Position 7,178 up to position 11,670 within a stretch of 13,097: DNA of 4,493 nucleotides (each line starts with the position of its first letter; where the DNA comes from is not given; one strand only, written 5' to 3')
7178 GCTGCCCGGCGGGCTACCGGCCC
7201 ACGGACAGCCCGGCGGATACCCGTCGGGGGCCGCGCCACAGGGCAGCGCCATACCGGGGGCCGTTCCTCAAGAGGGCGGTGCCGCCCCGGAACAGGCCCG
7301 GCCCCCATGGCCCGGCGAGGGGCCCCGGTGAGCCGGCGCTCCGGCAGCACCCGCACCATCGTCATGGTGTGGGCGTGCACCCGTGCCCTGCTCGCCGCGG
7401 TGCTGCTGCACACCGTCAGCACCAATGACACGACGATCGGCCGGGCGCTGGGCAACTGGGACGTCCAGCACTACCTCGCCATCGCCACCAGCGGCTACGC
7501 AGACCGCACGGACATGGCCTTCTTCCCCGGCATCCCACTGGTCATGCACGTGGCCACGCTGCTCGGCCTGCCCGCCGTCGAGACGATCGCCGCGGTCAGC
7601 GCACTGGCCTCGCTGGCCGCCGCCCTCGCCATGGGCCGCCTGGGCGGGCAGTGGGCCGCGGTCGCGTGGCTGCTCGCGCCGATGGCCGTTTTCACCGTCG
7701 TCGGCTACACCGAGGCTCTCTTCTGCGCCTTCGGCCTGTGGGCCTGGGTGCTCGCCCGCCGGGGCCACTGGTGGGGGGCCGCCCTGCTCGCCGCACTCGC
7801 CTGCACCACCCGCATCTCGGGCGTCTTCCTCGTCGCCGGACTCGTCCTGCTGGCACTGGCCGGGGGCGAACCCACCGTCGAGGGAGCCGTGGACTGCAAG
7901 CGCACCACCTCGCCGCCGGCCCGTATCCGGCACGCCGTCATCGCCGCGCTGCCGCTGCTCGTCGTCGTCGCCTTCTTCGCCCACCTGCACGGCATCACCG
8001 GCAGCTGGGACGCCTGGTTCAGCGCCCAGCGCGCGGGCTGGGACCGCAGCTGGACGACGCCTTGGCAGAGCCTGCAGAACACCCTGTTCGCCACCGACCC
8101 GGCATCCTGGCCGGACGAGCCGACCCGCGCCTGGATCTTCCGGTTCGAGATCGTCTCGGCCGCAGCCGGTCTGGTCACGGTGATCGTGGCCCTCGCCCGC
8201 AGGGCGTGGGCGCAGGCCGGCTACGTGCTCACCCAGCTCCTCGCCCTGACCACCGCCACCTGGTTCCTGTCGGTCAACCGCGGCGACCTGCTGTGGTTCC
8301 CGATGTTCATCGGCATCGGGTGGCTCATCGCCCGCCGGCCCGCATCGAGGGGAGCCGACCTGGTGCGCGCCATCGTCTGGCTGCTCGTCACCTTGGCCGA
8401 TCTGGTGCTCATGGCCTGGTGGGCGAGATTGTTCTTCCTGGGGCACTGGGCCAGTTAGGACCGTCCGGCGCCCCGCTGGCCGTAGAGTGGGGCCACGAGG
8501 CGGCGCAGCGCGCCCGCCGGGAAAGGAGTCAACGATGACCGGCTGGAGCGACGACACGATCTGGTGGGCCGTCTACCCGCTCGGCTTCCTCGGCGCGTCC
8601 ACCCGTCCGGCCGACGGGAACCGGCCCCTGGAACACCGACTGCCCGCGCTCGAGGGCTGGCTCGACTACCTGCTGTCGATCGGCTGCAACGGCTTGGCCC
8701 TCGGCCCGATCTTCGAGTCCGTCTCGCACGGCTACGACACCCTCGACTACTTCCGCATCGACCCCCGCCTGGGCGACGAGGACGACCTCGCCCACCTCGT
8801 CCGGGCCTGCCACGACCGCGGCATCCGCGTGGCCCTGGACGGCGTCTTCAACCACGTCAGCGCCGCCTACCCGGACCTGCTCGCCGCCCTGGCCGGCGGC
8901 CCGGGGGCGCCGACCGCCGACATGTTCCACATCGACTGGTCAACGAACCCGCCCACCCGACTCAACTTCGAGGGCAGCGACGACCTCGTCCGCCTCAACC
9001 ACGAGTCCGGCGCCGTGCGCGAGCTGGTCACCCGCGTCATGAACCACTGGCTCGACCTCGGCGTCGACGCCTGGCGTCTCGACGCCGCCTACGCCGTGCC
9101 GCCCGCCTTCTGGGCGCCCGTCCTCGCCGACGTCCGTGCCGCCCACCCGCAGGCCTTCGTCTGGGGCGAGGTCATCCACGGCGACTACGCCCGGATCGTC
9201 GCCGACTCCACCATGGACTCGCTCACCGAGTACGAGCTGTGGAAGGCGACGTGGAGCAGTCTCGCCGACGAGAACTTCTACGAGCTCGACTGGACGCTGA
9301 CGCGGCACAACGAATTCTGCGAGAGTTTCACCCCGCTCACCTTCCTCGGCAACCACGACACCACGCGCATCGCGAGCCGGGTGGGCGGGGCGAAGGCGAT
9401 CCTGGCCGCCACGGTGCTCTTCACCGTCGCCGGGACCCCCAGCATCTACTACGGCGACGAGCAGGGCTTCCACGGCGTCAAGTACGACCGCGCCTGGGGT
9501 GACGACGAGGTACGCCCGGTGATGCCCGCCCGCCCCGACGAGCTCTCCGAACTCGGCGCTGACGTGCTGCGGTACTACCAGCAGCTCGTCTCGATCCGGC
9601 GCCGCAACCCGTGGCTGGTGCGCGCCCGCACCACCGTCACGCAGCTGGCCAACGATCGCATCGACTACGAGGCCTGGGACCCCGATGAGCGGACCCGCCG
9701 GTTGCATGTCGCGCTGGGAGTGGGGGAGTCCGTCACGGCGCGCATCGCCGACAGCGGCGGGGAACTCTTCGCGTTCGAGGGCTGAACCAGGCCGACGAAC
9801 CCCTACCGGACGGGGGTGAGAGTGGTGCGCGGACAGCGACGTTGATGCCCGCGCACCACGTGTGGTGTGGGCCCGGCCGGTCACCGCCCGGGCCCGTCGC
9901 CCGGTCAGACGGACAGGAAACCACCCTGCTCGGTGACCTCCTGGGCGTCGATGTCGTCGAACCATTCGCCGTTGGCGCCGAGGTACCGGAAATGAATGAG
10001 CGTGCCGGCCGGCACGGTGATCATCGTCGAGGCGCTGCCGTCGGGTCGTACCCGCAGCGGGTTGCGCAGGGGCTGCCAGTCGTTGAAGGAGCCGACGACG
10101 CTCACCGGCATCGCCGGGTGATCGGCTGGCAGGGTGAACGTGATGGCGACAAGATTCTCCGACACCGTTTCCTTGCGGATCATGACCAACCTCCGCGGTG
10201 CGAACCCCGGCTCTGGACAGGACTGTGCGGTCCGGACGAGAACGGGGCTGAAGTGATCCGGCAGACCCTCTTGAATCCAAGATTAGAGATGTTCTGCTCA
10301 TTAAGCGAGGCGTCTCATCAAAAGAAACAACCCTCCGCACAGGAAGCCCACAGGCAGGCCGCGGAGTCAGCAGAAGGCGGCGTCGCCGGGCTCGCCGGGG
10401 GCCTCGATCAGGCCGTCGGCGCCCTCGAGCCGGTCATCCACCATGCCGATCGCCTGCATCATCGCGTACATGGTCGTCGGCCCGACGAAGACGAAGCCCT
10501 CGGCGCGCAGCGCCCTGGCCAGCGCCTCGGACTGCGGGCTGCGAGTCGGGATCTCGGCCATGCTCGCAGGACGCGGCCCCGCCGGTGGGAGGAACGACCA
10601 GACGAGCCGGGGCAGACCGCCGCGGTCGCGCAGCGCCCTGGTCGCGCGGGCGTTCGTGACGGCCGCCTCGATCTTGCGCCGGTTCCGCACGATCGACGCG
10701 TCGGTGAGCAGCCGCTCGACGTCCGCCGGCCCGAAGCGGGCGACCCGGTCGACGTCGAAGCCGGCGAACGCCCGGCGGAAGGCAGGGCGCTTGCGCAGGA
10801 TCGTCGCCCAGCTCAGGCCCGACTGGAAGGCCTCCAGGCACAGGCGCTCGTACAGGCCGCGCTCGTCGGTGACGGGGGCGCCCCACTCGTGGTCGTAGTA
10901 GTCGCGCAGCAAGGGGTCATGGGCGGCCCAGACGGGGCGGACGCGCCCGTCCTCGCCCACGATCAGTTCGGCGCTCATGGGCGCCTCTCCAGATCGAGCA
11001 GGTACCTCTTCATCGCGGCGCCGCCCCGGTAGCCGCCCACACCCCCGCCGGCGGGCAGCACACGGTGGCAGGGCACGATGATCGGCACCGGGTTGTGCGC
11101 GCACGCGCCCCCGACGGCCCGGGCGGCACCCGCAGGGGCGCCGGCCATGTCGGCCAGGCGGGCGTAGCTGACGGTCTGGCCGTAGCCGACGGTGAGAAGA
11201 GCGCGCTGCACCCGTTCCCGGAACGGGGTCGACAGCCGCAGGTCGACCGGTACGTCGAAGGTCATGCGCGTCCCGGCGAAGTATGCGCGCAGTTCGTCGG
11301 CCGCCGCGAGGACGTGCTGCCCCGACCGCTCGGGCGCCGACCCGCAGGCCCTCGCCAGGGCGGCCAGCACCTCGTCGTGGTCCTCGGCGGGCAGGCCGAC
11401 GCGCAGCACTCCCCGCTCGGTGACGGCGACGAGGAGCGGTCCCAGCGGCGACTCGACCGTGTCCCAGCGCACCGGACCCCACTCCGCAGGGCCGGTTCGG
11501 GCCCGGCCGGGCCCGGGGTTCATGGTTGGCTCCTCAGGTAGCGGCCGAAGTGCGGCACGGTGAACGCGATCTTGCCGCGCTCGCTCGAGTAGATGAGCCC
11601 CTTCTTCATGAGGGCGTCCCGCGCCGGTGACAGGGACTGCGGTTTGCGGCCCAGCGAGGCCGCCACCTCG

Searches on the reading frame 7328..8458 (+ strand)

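Call 109: search_protein_families(library=pfam, proteins=[window:7328-8458:+], max_evalue=0.0001)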
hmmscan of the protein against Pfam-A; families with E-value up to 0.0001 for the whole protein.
window:7328-8458:+ (376 aa): 1 family
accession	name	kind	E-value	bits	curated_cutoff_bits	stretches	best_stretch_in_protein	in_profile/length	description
PF04188.19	Mannosyl_trans2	-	3.4e-06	27.1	22.4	1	41-169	58-206/443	Mannosyltransferase (PIG-V)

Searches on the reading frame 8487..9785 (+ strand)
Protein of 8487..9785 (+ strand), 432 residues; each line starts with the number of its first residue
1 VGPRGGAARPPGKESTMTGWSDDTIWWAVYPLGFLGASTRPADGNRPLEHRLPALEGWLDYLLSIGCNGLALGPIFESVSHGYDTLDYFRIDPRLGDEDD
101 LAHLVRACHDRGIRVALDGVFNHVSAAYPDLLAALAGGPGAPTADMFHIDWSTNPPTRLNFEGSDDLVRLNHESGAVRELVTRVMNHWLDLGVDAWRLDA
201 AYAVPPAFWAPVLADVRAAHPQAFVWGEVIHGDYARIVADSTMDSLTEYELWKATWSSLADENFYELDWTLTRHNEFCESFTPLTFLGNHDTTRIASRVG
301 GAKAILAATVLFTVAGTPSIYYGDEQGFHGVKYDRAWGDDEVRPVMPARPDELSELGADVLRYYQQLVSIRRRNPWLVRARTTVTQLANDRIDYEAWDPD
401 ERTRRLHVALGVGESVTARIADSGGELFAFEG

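Call 109: search_protein_families(library=pfam, proteins=[window:8487-9785:+], max_evalue=0.0001)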
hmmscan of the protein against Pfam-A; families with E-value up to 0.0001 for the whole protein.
window:8487-9785:+ (432 aa): 1 family
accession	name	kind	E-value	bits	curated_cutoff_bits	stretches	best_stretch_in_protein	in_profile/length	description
PF00128.31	Alpha-amylase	-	9.7e-43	147.4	22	1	59-339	25-367/446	Alpha amylase, catalytic domain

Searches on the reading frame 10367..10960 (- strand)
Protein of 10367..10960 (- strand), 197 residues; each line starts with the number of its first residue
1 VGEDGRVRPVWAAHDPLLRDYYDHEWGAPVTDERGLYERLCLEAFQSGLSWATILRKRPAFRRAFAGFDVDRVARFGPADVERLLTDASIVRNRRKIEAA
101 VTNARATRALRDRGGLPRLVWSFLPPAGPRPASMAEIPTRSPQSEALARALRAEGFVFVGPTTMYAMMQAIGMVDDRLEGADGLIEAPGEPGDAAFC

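Call 109: search_protein_families(library=pfam, proteins=[window:10367-10960:-], max_evalue=0.0001)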
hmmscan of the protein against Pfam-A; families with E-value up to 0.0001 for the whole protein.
window:10367-10960:- (197 aa): 1 family
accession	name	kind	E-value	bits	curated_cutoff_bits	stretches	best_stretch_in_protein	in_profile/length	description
PF03352.18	Adenine_glyco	-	1e-64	218.1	25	1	11-180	1-173/177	Methyladenine glycosylase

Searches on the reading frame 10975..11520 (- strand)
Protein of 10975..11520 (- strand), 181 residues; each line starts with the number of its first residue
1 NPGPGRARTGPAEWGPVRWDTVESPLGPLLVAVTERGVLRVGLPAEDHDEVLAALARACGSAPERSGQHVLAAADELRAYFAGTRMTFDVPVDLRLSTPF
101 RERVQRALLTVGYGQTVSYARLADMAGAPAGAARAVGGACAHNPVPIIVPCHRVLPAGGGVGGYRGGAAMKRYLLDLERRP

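Call 109: search_protein_families(library=pfam, proteins=[window:10975-11520:-], max_evalue=0.0001)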
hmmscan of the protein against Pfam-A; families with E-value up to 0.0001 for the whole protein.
window:10975-11520:- (181 aa): 2 families
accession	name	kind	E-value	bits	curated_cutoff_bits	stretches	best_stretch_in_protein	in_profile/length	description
PF01035.26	DNA_binding_1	-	5.3e-28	97.1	27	1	99-179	1-80/81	6-O-methylguanine DNA methyltransferase, DNA binding domain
PF02870.21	Methyltransf_1N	-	2.2e-08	34.9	21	1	17-94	1-71/71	6-O-methylguanine DNA methyltransferase, ribonuclease-like domain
